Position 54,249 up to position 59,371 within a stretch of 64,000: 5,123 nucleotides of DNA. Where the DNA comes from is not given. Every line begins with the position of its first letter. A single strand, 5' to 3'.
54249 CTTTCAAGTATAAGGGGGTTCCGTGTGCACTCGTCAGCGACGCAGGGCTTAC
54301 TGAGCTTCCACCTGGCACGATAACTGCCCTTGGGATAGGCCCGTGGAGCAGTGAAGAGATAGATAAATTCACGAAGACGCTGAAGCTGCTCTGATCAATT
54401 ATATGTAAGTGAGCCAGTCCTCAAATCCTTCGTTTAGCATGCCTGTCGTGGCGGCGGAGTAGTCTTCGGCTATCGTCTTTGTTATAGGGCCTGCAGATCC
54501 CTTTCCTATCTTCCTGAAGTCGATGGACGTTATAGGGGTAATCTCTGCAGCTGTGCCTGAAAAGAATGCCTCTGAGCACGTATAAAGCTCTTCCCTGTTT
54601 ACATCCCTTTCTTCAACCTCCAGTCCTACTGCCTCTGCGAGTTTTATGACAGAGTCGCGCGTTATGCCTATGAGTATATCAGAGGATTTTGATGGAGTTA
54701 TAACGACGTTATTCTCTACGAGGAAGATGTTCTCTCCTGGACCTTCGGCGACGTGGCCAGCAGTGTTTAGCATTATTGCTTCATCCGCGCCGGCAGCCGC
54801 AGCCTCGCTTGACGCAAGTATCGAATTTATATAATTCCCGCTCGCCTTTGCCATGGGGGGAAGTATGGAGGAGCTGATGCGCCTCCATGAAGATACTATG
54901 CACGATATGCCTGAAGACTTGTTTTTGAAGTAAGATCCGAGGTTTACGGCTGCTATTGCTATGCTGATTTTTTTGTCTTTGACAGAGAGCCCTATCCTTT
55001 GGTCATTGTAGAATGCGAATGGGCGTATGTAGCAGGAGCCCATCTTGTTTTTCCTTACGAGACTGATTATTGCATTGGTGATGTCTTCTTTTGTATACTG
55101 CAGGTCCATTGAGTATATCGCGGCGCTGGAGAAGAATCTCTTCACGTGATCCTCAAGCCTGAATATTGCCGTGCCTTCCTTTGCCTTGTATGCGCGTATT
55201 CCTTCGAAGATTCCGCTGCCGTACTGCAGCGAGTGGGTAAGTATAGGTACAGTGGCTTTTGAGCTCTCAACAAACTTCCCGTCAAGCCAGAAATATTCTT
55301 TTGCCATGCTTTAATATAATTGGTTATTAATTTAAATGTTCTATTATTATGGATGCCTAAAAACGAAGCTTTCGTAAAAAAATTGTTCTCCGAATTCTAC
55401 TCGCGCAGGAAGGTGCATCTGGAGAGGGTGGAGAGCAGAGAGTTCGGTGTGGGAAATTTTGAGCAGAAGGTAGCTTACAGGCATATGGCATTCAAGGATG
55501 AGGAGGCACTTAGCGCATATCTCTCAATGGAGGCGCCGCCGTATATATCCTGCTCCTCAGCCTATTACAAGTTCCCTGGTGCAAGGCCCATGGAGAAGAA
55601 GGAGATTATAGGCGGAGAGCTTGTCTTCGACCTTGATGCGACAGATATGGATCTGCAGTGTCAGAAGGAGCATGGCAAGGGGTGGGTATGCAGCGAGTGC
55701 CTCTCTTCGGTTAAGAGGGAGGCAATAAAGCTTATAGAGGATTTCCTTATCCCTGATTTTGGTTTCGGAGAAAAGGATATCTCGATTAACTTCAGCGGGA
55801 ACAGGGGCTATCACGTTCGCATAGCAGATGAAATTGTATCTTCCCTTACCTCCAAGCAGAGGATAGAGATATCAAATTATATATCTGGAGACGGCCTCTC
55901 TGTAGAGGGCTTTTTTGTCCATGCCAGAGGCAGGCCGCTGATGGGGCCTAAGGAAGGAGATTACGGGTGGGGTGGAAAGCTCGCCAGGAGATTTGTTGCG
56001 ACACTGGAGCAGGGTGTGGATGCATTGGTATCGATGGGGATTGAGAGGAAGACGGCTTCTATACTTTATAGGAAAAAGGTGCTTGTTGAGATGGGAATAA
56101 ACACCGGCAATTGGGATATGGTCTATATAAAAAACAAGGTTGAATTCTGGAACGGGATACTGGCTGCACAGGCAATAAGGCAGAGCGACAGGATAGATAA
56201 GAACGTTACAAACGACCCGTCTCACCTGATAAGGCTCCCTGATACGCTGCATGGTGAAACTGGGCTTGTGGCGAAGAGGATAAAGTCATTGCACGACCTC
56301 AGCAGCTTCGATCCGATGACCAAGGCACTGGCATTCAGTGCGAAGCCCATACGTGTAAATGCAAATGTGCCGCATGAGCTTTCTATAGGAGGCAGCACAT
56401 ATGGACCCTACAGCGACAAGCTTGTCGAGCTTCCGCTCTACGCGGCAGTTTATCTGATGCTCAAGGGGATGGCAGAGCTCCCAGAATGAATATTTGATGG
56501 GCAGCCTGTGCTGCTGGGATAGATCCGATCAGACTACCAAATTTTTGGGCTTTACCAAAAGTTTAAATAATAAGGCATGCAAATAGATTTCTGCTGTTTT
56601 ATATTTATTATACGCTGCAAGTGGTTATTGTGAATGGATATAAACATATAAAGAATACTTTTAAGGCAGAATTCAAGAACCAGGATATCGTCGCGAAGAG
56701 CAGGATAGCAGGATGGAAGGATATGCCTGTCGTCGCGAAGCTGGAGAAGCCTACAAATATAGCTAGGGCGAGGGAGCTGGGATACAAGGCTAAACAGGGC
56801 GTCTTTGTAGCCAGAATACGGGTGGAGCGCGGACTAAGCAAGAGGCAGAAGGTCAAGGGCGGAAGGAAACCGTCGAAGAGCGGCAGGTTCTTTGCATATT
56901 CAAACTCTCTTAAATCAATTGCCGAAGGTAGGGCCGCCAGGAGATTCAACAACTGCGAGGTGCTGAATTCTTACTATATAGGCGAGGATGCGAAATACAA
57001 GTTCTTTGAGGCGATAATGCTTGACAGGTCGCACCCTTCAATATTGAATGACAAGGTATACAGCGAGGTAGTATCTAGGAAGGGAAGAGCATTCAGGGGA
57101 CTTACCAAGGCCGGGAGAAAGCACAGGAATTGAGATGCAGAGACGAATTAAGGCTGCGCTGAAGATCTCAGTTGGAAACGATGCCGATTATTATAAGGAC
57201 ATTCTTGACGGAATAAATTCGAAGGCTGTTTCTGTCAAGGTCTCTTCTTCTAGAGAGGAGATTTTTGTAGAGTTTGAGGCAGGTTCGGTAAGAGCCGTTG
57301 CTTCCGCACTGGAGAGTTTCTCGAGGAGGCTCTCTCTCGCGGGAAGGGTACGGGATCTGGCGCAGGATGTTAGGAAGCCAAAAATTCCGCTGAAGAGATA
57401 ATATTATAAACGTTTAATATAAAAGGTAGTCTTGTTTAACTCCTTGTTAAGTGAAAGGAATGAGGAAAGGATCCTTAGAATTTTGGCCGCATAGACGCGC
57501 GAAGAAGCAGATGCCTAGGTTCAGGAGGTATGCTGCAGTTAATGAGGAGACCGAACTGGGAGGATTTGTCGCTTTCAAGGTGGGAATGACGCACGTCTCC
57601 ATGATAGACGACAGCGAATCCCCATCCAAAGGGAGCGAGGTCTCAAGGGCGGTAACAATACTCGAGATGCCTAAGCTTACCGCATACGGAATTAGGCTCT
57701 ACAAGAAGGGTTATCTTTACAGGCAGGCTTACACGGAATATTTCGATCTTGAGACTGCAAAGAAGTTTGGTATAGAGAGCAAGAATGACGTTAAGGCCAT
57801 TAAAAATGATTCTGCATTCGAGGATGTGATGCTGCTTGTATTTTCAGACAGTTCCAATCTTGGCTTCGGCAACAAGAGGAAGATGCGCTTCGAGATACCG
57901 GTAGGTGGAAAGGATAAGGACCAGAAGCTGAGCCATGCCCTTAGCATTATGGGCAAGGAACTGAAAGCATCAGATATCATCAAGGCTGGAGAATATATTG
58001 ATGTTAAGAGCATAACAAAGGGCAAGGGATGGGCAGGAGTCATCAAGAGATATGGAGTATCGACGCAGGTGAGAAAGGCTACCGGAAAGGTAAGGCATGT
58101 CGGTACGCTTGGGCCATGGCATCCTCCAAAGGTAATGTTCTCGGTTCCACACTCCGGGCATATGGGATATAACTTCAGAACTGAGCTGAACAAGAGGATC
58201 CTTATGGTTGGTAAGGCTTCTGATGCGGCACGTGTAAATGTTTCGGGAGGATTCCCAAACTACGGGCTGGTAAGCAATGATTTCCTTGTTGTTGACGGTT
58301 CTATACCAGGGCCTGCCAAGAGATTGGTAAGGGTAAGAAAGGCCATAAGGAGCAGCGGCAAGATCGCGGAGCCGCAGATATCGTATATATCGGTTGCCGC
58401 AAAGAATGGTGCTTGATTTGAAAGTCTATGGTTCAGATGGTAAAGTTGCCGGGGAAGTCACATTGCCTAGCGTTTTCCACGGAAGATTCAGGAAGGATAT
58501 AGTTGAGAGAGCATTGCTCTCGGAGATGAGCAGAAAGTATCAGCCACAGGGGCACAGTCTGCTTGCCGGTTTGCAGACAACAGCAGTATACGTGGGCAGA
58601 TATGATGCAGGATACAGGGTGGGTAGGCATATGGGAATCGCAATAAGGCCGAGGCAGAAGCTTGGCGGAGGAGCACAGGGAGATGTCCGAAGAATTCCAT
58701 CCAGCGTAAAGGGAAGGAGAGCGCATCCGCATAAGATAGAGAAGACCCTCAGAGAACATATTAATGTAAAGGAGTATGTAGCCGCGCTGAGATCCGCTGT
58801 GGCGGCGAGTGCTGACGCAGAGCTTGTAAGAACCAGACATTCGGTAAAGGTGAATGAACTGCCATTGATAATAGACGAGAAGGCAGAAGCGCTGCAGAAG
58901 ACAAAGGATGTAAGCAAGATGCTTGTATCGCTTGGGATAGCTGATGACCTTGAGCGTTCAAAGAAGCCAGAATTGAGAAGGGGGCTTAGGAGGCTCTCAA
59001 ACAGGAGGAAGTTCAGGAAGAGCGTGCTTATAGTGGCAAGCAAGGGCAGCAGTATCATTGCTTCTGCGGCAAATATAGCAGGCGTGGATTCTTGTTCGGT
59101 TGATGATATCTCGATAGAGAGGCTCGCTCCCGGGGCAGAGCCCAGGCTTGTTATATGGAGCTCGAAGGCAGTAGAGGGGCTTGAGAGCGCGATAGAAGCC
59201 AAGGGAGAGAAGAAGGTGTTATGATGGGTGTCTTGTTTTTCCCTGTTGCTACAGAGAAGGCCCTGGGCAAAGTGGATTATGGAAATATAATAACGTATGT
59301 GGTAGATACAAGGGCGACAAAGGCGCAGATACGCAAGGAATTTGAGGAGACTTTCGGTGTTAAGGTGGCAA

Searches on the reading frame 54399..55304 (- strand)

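Call 48: search_protein_families(library=pfam, proteins=[window:54399-55304:-], max_evalue=0.0001)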
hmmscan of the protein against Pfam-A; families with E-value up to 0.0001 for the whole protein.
window:54399-55304:- (301 aa): 1 family
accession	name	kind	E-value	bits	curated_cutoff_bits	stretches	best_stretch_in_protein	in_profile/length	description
PF01063.24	Aminotran_4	-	2.3e-54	185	28.5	1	31-261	1-223/223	Amino-transferase class IV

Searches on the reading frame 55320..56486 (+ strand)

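Call 69: search_protein_families(library=pfam, proteins=[window:55320-56486:+], max_evalue=0.0001)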
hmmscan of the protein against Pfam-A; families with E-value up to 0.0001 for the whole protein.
window:55320-56486:+ (389 aa): 1 family
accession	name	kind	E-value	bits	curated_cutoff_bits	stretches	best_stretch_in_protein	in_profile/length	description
PF01896.25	DNA_primase_S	-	1.2e-16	62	26.8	1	103-321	1-161/163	DNA primase small subunit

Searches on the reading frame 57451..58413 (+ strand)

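Call 69: search_protein_families(library=pfam, proteins=[window:57451-58413:+], max_evalue=0.0001)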
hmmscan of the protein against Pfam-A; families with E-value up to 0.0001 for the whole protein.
window:57451-58413:+ (321 aa): 1 family
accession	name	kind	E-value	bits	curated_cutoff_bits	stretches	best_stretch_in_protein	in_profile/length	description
PF00297.29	Ribosomal_L3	-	1.9e-56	192.1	22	2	83-318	118-367/369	Ribosomal protein L3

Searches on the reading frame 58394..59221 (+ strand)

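Call 69: search_protein_families(library=pfam, proteins=[window:58394-59221:+], max_evalue=0.0001)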
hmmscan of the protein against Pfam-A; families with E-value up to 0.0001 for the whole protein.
window:58394-59221:+ (276 aa): 1 family
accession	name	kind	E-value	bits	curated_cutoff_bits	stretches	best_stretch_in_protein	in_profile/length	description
PF00573.27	Ribosomal_L4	-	1.9e-27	96.6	25.8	1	23-265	2-189/190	Ribosomal protein L4/L1 family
